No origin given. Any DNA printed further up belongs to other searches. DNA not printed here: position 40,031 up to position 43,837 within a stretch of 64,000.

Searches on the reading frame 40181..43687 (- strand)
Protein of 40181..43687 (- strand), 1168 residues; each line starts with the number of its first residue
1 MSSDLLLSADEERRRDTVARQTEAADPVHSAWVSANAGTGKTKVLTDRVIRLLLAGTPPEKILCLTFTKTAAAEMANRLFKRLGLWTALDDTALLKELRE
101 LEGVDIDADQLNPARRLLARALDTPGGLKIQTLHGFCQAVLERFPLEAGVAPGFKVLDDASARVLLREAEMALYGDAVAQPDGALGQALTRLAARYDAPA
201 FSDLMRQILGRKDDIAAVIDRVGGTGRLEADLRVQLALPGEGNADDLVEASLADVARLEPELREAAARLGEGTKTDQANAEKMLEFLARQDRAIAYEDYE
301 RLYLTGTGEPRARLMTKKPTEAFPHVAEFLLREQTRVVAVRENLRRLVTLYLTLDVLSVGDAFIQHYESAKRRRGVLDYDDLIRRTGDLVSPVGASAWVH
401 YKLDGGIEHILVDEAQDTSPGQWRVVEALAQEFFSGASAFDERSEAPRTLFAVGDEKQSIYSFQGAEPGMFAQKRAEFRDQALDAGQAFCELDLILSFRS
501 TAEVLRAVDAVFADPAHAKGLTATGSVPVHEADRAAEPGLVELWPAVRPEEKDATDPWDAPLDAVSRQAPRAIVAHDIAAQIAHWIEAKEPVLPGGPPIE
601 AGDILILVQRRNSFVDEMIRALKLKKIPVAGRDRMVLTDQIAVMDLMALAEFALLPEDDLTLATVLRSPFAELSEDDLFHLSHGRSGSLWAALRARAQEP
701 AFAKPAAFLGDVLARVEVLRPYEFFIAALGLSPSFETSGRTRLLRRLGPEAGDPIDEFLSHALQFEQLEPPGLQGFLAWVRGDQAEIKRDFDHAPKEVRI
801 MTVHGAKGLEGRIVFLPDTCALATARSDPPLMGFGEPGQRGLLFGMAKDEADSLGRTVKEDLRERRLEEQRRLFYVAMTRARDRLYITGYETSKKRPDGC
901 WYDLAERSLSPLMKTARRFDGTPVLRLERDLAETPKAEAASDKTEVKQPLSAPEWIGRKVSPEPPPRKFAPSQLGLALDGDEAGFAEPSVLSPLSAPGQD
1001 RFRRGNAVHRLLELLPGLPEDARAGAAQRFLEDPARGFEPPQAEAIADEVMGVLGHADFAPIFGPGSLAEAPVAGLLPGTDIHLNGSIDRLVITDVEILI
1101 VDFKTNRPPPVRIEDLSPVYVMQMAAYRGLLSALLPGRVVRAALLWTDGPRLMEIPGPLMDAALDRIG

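Call 46: search_protein_families(library=pfam, proteins=[window:40181-43687:-], max_evalue=0.00001)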
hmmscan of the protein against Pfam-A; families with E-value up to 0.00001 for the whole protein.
window:40181-43687:- (1168 aa): 5 families
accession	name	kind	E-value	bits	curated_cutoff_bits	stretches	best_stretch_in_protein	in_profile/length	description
PF00580.27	UvrD-helicase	-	7.5e-45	154.2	23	1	26-478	10-270/271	UvrD/REP helicase N-terminal domain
PF13361.12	UvrD_C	-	3.5e-19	69.9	25.6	1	788-889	278-347/350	UvrD-like helicase C-terminal domain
PF13245.12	AAA_19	-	3.7e-12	47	25.1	1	30-463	13-133/134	AAA domain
PF13538.12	UvrD_C_2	-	2.9e-10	40.3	27.4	0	864-887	27-51/52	UvrD-like helicase C-terminal domain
PF12705.13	PDDEXK_1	-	3.1e-09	37.6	22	1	999-1143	32-185/247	PD-(D/E)XK nuclease superfamily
